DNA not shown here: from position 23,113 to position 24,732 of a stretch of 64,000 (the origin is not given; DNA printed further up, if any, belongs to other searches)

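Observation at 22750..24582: [FeFe]-hydrogenase-like sensory domain fused to a GGDEF diguanylate cyclase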

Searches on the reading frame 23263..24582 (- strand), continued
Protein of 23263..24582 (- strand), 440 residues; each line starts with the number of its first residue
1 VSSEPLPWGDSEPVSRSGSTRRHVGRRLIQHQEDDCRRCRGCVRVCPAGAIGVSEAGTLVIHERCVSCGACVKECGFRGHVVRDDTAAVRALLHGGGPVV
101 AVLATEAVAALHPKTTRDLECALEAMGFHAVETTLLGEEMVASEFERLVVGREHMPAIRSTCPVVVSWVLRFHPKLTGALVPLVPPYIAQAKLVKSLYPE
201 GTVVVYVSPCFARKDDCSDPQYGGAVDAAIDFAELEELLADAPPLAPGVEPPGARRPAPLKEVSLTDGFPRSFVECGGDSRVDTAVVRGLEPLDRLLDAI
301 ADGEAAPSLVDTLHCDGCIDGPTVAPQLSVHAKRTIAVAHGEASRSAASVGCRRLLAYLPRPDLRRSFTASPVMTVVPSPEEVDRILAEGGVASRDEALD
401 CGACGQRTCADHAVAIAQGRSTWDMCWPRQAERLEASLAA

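Call 86: search_protein_families(library=pfam, proteins=[L092:2-1135:+, L092:2958-3536:+, P0142, P0144, P0202], max_evalue=0.0001)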
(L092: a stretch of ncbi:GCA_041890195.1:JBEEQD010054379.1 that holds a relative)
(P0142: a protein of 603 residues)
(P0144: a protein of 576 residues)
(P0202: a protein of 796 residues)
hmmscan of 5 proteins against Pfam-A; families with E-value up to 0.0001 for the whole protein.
L092:2-1135:+ (377 aa): 4 families
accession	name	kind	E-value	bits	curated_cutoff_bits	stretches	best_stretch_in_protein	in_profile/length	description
PF18133.7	HydF_tetramer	-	1.8e-46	157.2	22.6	1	251-366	3-118/118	Hydrogen maturase F tetramerization domain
PF18128.7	HydF_dimer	-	1.2e-34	118.8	23.4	1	148-246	1-99/99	Hydrogen maturase F dimerization domain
PF01926.29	MMR_HSR1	-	2.8e-10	40.7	21.9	1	3-97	19-110/113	50S ribosome-binding GTPase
PF00009.33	GTP_EFTU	-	4e-05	23.7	26.5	0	55-106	85-136/188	Elongation factor Tu GTP binding domain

L092:2958-3536:+ (193 aa): 1 family
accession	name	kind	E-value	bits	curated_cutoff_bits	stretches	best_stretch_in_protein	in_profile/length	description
PF04055.27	Radical_SAM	-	6.8e-15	56.1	29.5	1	79-187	4-115/166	Radical SAM superfamily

P0142 (603 aa): 10 families
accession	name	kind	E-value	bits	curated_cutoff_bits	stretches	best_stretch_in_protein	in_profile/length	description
PF02906.19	Fe_hyd_lg_C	-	2.9e-53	181.5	22.1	1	75-301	2-245/245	Iron only hydrogenase large subunit, C-terminal domain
PF00990.26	GGDEF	-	6.3e-45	153.3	23.8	1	425-584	2-161/161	Diguanylate cyclase, GGDEF domain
PF04060.18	FeS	-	2.3e-08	34.1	23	1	378-407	4-33/33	Putative Fe-S cluster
PF13237.11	Fer4_10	-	6.1e-08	32.9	25.5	1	10-52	6-52/53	4Fe-4S dicluster domain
PF13187.11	Fer4_9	-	2.4e-06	27.9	27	1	12-55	1-50/52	4Fe-4S dicluster domain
PF12838.12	Fer4_7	-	3.8e-06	27.7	27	1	12-54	1-50/52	4Fe-4S dicluster domain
PF12837.12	Fer4_6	-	4.5e-06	26.8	25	0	36-53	3-20/24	4Fe-4S binding domain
PF25160.1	LdpA_Fe-S-bd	-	5.9e-06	26.4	27.6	1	13-54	5-40/49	LdpA Fe-S cluster-binding domain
PF00037.32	Fer4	-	3.3e-05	24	21.1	0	9-29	4-24/24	4Fe-4S binding domain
PF14697.11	Fer4_21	-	8.9e-05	23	35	0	35-63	1-30/59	4Fe-4S dicluster domain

P0144 (576 aa): 10 families
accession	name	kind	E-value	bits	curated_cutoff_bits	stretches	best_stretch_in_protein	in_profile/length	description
PF02906.19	Fe_hyd_lg_C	-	1.8e-50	172.3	22.1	1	72-297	1-245/245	Iron only hydrogenase large subunit, C-terminal domain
PF00990.26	GGDEF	-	6.6e-47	159.7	23.8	1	415-570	1-158/161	Diguanylate cyclase, GGDEF domain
PF04060.18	FeS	-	3e-10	40.1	23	1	376-405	4-33/33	Putative Fe-S cluster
PF13237.11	Fer4_10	-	1.1e-06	28.9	25.5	1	8-50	6-52/53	4Fe-4S dicluster domain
PF12838.12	Fer4_7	-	6.8e-06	26.9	27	1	10-53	1-51/52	4Fe-4S dicluster domain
PF13187.11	Fer4_9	-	1.2e-05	25.7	27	1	10-54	1-51/52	4Fe-4S dicluster domain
PF22335.1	Cas10-Cmr2_palm2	-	1.9e-05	25.2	27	1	490-574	55-131/133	Cas10/Cmr2, second palm domain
PF00037.32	Fer4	-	3.6e-05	23.8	21.1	0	34-52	2-20/24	4Fe-4S binding domain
PF12837.12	Fer4_6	-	4.3e-05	23.7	25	0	8-26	6-24/24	4Fe-4S binding domain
PF12797.12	Fer4_2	-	6.1e-05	23.2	24.5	0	36-51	6-21/22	4Fe-4S binding domain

P0202 (796 aa): 11 families
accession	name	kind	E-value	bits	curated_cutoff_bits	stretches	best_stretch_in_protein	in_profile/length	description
PF02906.19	Fe_hyd_lg_C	-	1.7e-45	156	22.1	1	73-297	2-245/245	Iron only hydrogenase large subunit, C-terminal domain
PF00990.26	GGDEF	-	3.3e-40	137.9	23.8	1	429-585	1-159/161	Diguanylate cyclase, GGDEF domain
PF13487.12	HD_5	-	2.2e-38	132.1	27.2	1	615-779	3-170/170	HD domain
PF01966.28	HD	-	1.6e-19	70.7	22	1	626-748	1-116/116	HD domain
PF04060.18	FeS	-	4.9e-10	39.4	23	1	373-402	4-33/33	Putative Fe-S cluster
PF12838.12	Fer4_7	-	1.1e-08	35.9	27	1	11-54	2-52/52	4Fe-4S dicluster domain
PF00037.32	Fer4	-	1.2e-08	34.8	21.1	1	7-27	4-24/24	4Fe-4S binding domain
PF13237.11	Fer4_10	-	2e-08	34.5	25.5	1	6-50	4-52/53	4Fe-4S dicluster domain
PF13187.11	Fer4_9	-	2.1e-06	28.1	27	1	11-54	2-51/52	4Fe-4S dicluster domain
PF12837.12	Fer4_6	-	1.8e-05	24.9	25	1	7-26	5-24/24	4Fe-4S binding domain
PF13484.11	Fer4_16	-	3.6e-05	24.9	30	0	11-37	2-28/66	4Fe-4S double cluster binding domain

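Call 87: search_protein_families(library=ncbifam, proteins=[L092:2958-3536:+, L092:2-1135:+, L005:9876-10919:+], max_evalue=0.00001)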
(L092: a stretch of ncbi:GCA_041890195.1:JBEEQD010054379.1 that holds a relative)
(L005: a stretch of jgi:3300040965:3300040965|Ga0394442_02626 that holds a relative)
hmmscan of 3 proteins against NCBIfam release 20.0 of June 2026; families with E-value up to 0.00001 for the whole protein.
L092:2958-3536:+ (193 aa): 5 families
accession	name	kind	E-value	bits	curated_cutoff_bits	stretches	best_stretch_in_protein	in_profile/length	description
TIGR04337.1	AmmeMemoSam_rS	hypoth_equivalog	2.1e-54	184.7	220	1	5-190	2-185/349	AmmeMemoRadiSam system radical SAM enzyme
TIGR04041.1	activase_YjjW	hypoth_equivalog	1.1e-09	38.1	250.2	1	116-190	102-176/276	YjjW family glycine radical enzyme activase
TIGR02493.1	PFLA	equivalog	9.5e-09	35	231.75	1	79-190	22-135/235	pyruvate formate-lyase-activating protein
TIGR02495.1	NrdG2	equivalog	3.7e-07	29.7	131.15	1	70-185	14-125/193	anaerobic ribonucleoside-triphosphate reductase activating protein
NF038283.1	viperin_w_prok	equivalog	4.2e-06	26.1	180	1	81-176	11-109/281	viperin family antiviral radical SAM protein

L092:2-1135:+ (377 aa): 6 families
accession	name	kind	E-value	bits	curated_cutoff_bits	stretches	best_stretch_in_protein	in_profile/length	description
TIGR03918.1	GTP_HydF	equivalog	3.1e-147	490.5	325.55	1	3-364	27-392/392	[FeFe] hydrogenase H-cluster maturation GTPase HydF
TIGR03594.1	GTPase_EngA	equivalog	1.2e-13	50.9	306.7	1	3-140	20-161/432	ribosome biogenesis GTPase Der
NF003661.0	PRK05291.1-3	equivalog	4.1e-13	49.5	380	1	3-142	236-373/448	tRNA uridine-5-carboxymethylaminomethyl(34) synthesis GTPase MnmE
TIGR00231.1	small_GTP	domain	5.9e-12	45.7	42.5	1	3-131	23-158/164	GTP-binding protein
TIGR00450.1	mnmE_trmE_thdF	equivalog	7.2e-11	41.8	252.6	1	5-124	231-349/446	tRNA uridine-5-carboxymethylaminomethyl(34) synthesis GTPase MnmE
NF000908.1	PRK00089.1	equivalog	4.1e-09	36.1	237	1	3-141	23-169/291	GTPase Era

L005:9876-10919:+ (347 aa): 16 families
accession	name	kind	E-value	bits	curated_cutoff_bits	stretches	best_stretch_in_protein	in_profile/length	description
TIGR04337.1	AmmeMemoSam_rS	hypoth_equivalog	1.9e-102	342.7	220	1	14-343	3-329/349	AmmeMemoRadiSam system radical SAM enzyme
TIGR02493.1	PFLA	equivalog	1.1e-15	57.7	231.75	1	90-251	24-185/235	pyruvate formate-lyase-activating protein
NF048010.1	SfplDhtActHpsHDes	equivalog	4.2e-15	55.3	430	1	134-262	134-261/298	(2S)-3-sulfopropanediol dehydratase activating enzyme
TIGR04041.1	activase_YjjW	hypoth_equivalog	7.8e-13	48.5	250.2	1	94-265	71-239/276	YjjW family glycine radical enzyme activase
TIGR02495.1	NrdG2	equivalog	9.5e-13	47.9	131.15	1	78-252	13-183/193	anaerobic ribonucleoside-triphosphate reductase activating protein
TIGR02494.1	PFLE_PFLC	subfamily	1.7e-12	47.3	174.35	1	133-253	125-243/293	glycyl-radical enzyme activating protein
TIGR04395.1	cutC_activ_rSAM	equivalog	2.6e-12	46.6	360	1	128-251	126-247/309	choline TMA-lyase-activating enzyme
NF033719.1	ind_deCO2_activ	equivalog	5.5e-09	35.7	425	1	95-251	87-247/302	indoleacetate decarboxylase activase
NF038283.1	viperin_w_prok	equivalog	2e-08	33.8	180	1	90-190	11-114/281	viperin family antiviral radical SAM protein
NF008356.0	PRK11145.1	equivalog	2.6e-08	33.5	375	1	90-251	29-190/246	pyruvate formate lyase 1-activating protein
NF043069.1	T4HPD_activ_SAM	equivalog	1.2e-07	31.4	425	1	94-252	84-242/299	trans-4-hydroxy-L-proline dehydratase activase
NF033717.2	HPDL_rSAM_activ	equivalog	5.7e-07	29.1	420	0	132-251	131-250/311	4-hydroxyphenylacetate decarboxylase activase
TIGR03961.1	rSAM_PTO1314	hypoth_equivalog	8.4e-07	28.6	306.05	1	90-223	32-157/332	PTO1314 family radical SAM protein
TIGR04003.1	rSAM_BssD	equivalog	9.2e-07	28.3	496.45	1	65-249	60-244/314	[benzylsuccinate synthase]-activating enzyme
NF048008.1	SfplDhtActHpfHKleb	equivalog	3.4e-06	26.6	500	0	133-257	128-250/308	(2S)-3-sulfopropanediol dehydratase activating enzyme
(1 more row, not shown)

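Call 88: find_related_loci(query=P0142, collection=metagenome_contigs, flank=10000)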
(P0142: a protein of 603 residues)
Query P0142 (603 aa) in metagenome_contigs; peptide patterns used: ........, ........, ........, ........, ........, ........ (x = any residue, [..] = any of these).
600 stretches matched a pattern (row limit reached: there are more); 528 encode a relative of the query (tblastn E <= 1e-3); the best 80 are kept; 80 distinct loci.
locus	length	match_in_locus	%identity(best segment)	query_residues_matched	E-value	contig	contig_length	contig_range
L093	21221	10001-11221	54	4-407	2e-138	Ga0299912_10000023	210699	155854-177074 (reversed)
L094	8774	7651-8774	50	5-378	2e-107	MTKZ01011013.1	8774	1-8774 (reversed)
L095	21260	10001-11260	56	4-422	1e-152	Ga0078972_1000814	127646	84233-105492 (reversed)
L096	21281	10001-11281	36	6-449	1e-78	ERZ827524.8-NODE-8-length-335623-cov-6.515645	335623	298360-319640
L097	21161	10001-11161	38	6-407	8e-78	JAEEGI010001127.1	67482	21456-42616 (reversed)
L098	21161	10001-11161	38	6-407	3e-77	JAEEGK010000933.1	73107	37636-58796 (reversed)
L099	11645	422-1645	37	2-420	4e-76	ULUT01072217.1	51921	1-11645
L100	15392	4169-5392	37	2-420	1e-75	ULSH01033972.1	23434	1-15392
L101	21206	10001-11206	34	6-407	2e-74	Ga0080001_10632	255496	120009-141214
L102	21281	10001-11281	36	6-449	3e-74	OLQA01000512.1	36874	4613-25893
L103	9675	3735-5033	34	6-453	4e-74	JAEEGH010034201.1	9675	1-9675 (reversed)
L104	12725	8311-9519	34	6-407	4e-74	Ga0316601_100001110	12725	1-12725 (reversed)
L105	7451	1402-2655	37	6-445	6e-73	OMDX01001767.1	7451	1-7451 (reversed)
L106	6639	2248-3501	38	6-445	3e-73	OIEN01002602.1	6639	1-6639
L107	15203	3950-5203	37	6-445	7e-73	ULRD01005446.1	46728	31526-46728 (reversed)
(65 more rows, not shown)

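Call 92: find_homologous_proteins(query=L092:2-1135:+, max_evalue=1e-20)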
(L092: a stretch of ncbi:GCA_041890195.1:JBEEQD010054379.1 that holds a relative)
Query L092:2-1135:+ (377 aa): 8000 proteins with E <= 1e-20 among 8000 candidates; the best 120 are listed.
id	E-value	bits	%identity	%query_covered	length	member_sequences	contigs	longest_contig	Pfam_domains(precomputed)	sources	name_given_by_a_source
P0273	1.9e-188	644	78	99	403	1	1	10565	PF18128.8,PF01926.30,PF00350.30,PF02421.25,PF00009.34,PF18133.8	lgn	-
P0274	1.8e-140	486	61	98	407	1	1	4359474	PF18128.8,PF01926.30,PF00350.30,PF02421.25,PF00009.34,PF18133.8,PF03193.23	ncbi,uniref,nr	ncbi:[FeFe] hydrogenase H-cluster maturation GTPase HydF [Anaeroselena agilis]|uniref:[FeFe] hydroge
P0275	1.1e-138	480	60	98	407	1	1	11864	PF18128.8,PF01926.30,PF00350.30,PF02421.25,PF00009.34,PF18133.8,PF03193.23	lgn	-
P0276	5.7e-138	478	58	99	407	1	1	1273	PF18128.8,PF01926.30,PF00350.30,PF02421.25,PF00009.34,PF18133.8,PF03193.23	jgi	-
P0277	8.1e-138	478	60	98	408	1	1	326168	PF18128.8,PF01926.30,PF00350.30,PF02421.25,PF00009.34,PF18133.8,PF03193.23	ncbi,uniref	ncbi:[FeFe] hydrogenase H-cluster maturation GTPase HydF [Dendrosporobacter sp. 1207_IL3150]|uniref:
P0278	1.2e-137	477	61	98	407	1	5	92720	PF18128.8,PF01926.30,PF00350.30,PF02421.25,PF00009.34,PF18133.8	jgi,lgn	jgi:[FeFe] hydrogenase H-cluster maturation GTPase HydF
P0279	1.4e-137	477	59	98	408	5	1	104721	PF18128.8,PF01926.30,PF00350.30,PF02421.25,PF00009.34,PF18133.8,PF03193.23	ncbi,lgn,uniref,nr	ncbi:[FeFe] hydrogenase H-cluster maturation GTPase HydF [Sporolituus thermophilus]|uniref:Iron-only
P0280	1.8e-137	476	59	99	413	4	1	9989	PF18128.8,PF01926.30,PF00350.30,PF02421.25,PF00009.34,PF18133.8,PF03193.23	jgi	-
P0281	3.0e-137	476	59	98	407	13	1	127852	PF18128.8,PF01926.30,PF00350.30,PF02421.25,PF00009.34,PF18133.8,PF03193.23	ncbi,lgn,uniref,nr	ncbi:[FeFe] hydrogenase H-cluster maturation GTPase HydF [Sporomusa sp. GT1]|uniref:[FeFe] hydrogena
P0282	3.7e-137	475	60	98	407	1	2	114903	PF18128.8,PF01926.30,PF00350.30,PF02421.25,PF00009.34,PF18133.8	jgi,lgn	jgi:[FeFe] hydrogenase H-cluster maturation GTPase HydF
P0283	4.3e-137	475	60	98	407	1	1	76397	PF18128.8,PF01926.30,PF00350.30,PF02421.25,PF00009.34,PF18133.8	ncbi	-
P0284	4.6e-137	475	59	99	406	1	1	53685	PF18128.8,PF01926.30,PF00350.30,PF02421.25,PF00009.34,PF18133.8,PF03193.23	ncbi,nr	ncbi:MAG: [FeFe] hydrogenase H-cluster maturation GTPase HydF [Firmicutes bacterium]|nr:[FeFe] hydro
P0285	6.3e-137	475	59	99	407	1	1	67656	PF18128.8,PF01926.30,PF00350.30,PF02421.25,PF00009.34,PF18133.8,PF03193.23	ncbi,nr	ncbi:MAG: [FeFe] hydrogenase H-cluster maturation GTPase HydF [Negativicutes bacterium]|nr:[FeFe] hy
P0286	8.0e-137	474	59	99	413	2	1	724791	PF18128.8,PF01926.30,PF00350.30,PF02421.25,PF00009.34,PF18133.8,PF03193.23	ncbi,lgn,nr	ncbi:MAG: [FeFe] hydrogenase H-cluster maturation GTPase HydF [Bacillota bacterium]|nr:[FeFe] hydrog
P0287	8.9e-137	474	60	98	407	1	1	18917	PF18128.8,PF01926.30,PF00350.30,PF02421.25,PF18133.8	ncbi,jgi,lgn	jgi:[FeFe] hydrogenase H-cluster maturation GTPase HydF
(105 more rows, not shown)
